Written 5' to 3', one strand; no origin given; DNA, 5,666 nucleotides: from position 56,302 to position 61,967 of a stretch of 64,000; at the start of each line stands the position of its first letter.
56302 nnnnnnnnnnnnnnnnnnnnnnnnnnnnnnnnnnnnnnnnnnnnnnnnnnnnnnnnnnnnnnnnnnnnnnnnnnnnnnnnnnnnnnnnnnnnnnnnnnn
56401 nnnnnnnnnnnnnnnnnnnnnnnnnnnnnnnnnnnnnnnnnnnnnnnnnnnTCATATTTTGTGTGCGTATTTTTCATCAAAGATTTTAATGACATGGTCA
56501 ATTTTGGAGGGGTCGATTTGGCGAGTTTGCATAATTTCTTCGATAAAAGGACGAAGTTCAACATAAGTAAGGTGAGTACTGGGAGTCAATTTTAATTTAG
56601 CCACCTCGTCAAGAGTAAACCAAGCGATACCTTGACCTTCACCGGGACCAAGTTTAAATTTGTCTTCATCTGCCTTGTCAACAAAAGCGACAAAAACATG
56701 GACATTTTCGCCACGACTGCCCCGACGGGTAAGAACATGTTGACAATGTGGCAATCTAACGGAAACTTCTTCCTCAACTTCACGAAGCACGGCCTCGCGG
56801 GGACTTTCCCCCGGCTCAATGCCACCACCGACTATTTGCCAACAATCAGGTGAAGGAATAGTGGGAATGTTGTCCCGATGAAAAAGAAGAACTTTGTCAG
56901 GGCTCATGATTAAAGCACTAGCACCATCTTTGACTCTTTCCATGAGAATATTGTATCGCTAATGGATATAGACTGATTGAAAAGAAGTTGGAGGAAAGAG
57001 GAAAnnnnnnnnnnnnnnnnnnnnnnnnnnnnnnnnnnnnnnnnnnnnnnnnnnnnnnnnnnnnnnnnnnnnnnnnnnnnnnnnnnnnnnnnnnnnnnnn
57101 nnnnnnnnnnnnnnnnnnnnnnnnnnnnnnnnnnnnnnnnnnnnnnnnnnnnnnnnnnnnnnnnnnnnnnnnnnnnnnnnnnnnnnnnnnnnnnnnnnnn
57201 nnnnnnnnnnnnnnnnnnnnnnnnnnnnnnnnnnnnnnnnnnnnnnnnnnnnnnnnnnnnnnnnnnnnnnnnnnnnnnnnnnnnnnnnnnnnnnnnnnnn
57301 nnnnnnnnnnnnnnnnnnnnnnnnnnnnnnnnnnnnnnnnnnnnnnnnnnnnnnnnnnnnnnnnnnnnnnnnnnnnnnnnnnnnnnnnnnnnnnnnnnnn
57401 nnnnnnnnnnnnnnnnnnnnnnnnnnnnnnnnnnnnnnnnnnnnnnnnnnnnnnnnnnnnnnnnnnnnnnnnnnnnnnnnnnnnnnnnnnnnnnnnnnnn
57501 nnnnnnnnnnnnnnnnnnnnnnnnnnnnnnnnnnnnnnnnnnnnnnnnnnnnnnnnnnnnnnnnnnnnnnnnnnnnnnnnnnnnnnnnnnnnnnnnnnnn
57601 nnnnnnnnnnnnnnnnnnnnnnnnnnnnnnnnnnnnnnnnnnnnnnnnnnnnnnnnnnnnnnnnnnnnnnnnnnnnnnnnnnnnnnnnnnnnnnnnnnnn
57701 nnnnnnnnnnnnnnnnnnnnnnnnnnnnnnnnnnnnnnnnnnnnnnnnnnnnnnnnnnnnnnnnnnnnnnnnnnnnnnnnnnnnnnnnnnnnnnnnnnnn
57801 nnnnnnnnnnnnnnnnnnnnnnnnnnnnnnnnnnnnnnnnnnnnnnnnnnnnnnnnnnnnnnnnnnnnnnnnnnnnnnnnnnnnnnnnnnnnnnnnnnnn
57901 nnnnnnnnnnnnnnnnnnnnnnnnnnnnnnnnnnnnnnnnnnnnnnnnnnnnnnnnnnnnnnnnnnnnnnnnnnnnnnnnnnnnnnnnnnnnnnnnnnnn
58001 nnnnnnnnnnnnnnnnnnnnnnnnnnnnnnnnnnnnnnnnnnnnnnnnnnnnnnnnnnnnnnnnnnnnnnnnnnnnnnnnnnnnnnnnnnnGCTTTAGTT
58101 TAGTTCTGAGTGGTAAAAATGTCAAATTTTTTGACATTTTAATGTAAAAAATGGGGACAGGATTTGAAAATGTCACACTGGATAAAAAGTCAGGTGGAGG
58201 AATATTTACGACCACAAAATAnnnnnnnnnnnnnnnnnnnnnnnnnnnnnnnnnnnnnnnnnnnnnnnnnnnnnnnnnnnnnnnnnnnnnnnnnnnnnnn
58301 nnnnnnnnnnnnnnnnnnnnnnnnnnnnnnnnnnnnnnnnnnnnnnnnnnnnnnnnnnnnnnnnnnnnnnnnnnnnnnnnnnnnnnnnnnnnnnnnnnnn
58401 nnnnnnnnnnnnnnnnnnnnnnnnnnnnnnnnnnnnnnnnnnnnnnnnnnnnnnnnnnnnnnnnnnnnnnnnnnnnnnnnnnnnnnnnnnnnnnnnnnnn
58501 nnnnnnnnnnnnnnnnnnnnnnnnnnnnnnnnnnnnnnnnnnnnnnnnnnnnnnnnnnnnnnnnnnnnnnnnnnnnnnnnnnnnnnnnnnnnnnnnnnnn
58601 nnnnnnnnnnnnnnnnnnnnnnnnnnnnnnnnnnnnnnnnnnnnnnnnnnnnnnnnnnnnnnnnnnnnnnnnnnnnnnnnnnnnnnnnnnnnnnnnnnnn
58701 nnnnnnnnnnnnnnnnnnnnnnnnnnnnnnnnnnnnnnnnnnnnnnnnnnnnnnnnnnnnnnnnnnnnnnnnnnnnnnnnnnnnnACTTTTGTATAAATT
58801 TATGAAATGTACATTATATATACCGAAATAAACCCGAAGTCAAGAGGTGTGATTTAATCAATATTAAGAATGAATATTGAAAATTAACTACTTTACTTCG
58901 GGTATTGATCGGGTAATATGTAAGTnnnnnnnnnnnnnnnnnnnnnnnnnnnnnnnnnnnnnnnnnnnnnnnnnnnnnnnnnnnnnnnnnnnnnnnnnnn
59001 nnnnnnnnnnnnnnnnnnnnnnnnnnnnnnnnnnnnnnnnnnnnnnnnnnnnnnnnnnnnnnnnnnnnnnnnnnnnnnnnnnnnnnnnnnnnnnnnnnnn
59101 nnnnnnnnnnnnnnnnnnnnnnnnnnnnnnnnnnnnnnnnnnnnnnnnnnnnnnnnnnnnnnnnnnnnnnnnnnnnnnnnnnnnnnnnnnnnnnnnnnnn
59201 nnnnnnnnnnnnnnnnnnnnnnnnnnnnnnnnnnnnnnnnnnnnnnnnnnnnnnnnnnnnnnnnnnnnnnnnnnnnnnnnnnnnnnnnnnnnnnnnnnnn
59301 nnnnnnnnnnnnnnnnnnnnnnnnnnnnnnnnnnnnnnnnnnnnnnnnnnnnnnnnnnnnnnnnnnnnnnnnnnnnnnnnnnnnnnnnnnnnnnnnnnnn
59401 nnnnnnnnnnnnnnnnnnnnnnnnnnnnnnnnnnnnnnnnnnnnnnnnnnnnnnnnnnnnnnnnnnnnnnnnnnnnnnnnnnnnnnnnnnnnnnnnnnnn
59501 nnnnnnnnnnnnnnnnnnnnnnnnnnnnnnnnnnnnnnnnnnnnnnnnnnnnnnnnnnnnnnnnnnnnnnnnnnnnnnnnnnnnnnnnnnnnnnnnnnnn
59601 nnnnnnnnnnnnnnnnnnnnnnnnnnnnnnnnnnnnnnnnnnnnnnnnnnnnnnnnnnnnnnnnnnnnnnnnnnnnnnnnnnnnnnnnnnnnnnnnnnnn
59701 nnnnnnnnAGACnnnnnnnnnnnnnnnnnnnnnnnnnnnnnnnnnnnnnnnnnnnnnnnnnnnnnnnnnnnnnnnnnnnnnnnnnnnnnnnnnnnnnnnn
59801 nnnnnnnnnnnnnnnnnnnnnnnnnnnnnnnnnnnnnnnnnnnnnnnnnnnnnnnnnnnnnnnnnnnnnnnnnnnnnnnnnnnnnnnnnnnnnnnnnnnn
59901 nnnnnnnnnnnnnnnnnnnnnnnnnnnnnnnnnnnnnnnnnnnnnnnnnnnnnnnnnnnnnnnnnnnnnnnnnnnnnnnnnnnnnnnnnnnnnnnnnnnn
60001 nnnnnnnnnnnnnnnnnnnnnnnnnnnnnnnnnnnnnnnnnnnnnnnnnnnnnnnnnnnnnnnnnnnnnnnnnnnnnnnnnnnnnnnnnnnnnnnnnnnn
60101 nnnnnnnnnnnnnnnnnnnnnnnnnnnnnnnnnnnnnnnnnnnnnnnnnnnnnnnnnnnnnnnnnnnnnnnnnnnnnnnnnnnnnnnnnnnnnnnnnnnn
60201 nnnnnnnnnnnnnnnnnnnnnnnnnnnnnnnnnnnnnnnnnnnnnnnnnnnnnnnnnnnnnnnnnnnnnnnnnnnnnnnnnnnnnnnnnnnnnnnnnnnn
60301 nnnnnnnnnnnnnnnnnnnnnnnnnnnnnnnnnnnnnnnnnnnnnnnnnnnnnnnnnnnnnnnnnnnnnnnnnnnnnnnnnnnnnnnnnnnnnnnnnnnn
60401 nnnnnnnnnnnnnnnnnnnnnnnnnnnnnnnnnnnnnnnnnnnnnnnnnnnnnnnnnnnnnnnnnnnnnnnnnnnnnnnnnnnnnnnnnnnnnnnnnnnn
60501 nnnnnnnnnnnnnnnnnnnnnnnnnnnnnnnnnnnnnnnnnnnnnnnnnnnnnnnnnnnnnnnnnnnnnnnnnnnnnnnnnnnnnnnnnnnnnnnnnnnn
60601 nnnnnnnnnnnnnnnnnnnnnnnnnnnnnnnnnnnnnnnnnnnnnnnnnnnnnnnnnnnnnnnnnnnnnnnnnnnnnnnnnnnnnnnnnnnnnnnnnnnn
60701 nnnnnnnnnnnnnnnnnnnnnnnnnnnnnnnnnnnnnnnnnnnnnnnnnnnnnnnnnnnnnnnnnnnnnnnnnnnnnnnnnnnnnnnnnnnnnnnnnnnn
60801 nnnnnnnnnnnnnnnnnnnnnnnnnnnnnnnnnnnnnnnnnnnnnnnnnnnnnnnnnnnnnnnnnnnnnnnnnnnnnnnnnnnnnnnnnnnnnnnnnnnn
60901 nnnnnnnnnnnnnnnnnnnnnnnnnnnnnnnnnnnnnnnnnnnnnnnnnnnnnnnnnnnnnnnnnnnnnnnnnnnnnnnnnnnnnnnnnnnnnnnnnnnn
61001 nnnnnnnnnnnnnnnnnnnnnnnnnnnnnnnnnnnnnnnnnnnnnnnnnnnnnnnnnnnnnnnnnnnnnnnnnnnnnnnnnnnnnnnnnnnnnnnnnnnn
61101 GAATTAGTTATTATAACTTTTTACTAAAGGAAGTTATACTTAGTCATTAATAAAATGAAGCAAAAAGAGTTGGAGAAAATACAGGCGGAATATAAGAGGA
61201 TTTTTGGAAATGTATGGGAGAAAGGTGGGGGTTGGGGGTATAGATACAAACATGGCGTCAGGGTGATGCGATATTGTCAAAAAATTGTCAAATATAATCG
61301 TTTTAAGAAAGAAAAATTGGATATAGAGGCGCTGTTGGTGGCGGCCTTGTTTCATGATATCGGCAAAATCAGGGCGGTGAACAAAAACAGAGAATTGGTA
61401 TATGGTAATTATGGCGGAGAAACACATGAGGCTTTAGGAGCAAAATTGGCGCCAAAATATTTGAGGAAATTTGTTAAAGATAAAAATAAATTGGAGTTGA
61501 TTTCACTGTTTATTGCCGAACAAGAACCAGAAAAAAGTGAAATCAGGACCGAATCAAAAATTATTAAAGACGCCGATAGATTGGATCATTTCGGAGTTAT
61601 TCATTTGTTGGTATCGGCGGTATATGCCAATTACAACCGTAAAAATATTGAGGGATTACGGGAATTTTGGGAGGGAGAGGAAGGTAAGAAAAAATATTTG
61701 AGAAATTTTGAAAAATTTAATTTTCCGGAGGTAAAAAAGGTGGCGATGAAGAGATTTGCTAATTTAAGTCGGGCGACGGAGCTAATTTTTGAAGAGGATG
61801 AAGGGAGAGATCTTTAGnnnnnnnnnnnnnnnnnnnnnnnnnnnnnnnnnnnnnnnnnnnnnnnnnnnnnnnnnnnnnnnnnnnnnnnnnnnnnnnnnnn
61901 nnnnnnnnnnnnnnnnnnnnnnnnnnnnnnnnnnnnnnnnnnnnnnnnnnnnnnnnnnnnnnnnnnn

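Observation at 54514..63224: NUDIX-dense module with two paralogous wHTH-NUDIX fusion regulators sharing a palindromic operator, plus NUDIX/His-phosphatase and NUDIX/HD gene pairs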

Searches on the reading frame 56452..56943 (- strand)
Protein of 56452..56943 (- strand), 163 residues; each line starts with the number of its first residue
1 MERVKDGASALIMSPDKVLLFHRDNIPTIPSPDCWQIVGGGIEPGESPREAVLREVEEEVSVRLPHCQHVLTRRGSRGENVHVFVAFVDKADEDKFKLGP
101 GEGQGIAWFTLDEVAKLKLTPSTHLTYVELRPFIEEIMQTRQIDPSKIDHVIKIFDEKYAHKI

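Call 3: search_protein_families(library=pfam, proteins=[window:56452-56943:-], max_evalue=0.01)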
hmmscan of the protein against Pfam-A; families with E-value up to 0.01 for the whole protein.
window:56452-56943:- (163 aa): 2 families
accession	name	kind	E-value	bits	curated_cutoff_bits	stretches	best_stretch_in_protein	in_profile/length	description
PF00293.34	NUDIX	-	6.2e-20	72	21.1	1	7-121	5-125/134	NUDIX domain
PF14815.12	NUDIX_4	-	0.0012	19.1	35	1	34-120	26-104/113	NUDIX domain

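Call 8: search_protein_families(library=ncbifam, proteins=[window:56452-56943:-], max_evalue=0.01)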
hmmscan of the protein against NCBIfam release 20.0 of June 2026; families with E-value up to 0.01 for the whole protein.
window:56452-56943:- (163 aa): 18 families
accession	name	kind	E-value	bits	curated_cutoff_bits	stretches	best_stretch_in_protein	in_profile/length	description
NF006530.0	PRK08999.1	equivalog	2.2e-11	43.4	245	1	8-124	10-122/315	Nudix family hydrolase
NF007834.0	PRK10546.1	equivalog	5.3e-09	36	156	1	8-123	7-118/135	pyrimidine (deoxy)nucleoside triphosphate diphosphatase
NF006961.0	PRK09438.1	equivalog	7.5e-08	32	103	1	17-74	21-73/151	dihydroneopterin triphosphate diphosphatase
TIGR00586.1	mutt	equivalog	9.1e-08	32.2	97.9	1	34-123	33-120/129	8-oxo-dGTP diphosphatase MutT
NF001299.0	PRK00241.1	equivalog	2.1e-07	30.7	158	1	32-122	158-244/263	NAD(+) diphosphatase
NF001938.0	PRK00714.1-5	equivalog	2.2e-07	30.4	116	1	12-63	21-75/172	RNA pyrophosphohydrolase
NF001935.0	PRK00714.1-2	equivalog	5.1e-07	29.3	259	1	33-74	31-72/183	RNA pyrophosphohydrolase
NF008044.0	PRK10776.1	equivalog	1.2e-06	28.5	148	1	33-121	31-117/130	8-oxo-dGTP diphosphatase MutT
NF041652.1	Nud_hyd_Dein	equivalog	8.3e-06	26.1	200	1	14-81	23-93/152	Nudix hydrolase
NF001936.0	PRK00714.1-3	equivalog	9.4e-06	25.6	118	1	32-61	34-63/155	RNA pyrophosphohydrolase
NF001937.0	PRK00714.1-4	equivalog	9.6e-06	25.3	139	1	32-70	30-68/161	RNA pyrophosphohydrolase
NF012016.0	PRK15472.1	equivalog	1.5e-05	24.7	95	1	32-64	30-62/141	nucleoside triphosphatase NudI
NF008003.0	PRK10729.1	equivalog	0.00012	21.4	248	1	28-90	85-150/210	ADP-ribose diphosphatase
NF001934.0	PRK00714.1-1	equivalog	0.00027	20.4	241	1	33-69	31-67/176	RNA pyrophosphohydrolase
NF003785.0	PRK05379.1-1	equivalog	0.00031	20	418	1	9-75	207-270/347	bifunctional nicotinamide-nucleotide adenylyltransferase/Nudix hydroxylase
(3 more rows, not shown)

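Call 71: search_protein_families(library=padloc, proteins=[window:56452-56943:-], max_evalue=0.01)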
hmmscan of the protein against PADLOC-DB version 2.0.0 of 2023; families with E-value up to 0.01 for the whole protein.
window:56452-56943:- (163 aa): 1 family
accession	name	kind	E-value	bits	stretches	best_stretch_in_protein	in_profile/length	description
PDLC04899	PDC-S07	-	5.2e-12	43.6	1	7-123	9-121/135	-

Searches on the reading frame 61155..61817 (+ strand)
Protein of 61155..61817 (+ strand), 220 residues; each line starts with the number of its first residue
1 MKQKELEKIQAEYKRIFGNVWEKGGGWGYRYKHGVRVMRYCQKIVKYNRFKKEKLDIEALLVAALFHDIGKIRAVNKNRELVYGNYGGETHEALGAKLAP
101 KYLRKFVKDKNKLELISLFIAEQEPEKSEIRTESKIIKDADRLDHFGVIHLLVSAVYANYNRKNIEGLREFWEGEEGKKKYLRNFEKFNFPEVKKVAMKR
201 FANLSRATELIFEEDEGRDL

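Call 3: search_protein_families(library=pfam, proteins=[window:61155-61817:+], max_evalue=0.01)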
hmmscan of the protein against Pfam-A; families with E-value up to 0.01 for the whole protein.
window:61155-61817:+ (220 aa): 2 families
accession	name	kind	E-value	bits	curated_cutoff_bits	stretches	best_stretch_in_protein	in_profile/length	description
PF01966.28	HD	-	1.3e-12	48.5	22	1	30-144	1-114/116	HD domain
PF24391.1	HD-CE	-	0.0039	17.3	27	1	33-95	11-70/263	HD-CE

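Call 8: search_protein_families(library=ncbifam, proteins=[window:61155-61817:+], max_evalue=0.01)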
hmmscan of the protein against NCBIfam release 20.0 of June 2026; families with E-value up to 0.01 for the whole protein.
window:61155-61817:+ (220 aa): 9 families
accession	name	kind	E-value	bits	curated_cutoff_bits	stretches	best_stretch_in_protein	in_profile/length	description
TIGR03401.1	cyanamide_fam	subfamily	1e-07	31.7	109.85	1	31-89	57-114/228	HD domain protein, cyanamide hydratase family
TIGR00277.1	HDIG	domain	2.7e-07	30.4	27.6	1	31-103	6-69/84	HDIG domain-containing metalloprotein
TIGR02692.1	tRNA_CCA_actino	equivalog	2.4e-05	23.2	438.8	1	31-120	260-339/466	CCA tRNA nucleotidyltransferase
TIGR02578.2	cas_TM1811_Csm1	equivalog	0.00013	20.8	170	1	58-145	2-77/753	type III-A CRISPR-associated protein Cas10/Csm1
TIGR01596.1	cas3_HD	equivalog_domain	0.00015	21.9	43.45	1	56-121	29-98/178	CRISPR-associated endonuclease Cas3''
NF007515.0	PRK10119.1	equivalog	0.00025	20.6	286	1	7-152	4-138/231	phosphohydrolase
NF005519.0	PRK07152.1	equivalog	0.00033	19.7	315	1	29-84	196-246/361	nicotinate-nucleotide adenylyltransferase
TIGR00295.1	TIGR00295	hypoth_equivalog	0.0039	16.9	172.35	1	32-75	16-59/164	TIGR00295 family protein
TIGR03276.1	Phn-HD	hypoth_equivalog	0.0043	16.6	214.6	1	58-100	44-84/179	phosphonate degradation HD-domain oxygenase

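Call 71: search_protein_families(library=padloc, proteins=[window:61155-61817:+], max_evalue=0.01)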
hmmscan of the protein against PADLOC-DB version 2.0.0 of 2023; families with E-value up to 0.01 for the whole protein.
window:61155-61817:+ (220 aa): 8 families
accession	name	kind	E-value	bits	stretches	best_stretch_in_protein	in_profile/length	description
PDLC01293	Cas10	-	1.5e-05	22.2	1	61-144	2-72/577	CAS-III; effector_LS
PDLC00940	Cas3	-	3.9e-05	21.9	1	56-121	29-98/178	CRISPR-associated endonuclease Cas3-HD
PDLC01254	Cas3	-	5.6e-05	21.4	1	32-107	11-76/164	CAS-I; effector_G3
PDLC01456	Cas3a2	-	0.00042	18.5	1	52-113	38-97/207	CAS-I; effector_G3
PDLC01761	Cas3b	-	0.0025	14.6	1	42-122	26-103/705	-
PDLC01770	Cas3g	-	0.0033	14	1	32-126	544-628/733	-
PDLC01757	Cas3b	-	0.0071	12.9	1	32-109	15-88/676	-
PDLC01765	Cas3c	-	0.0087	13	0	42-111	28-81/612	-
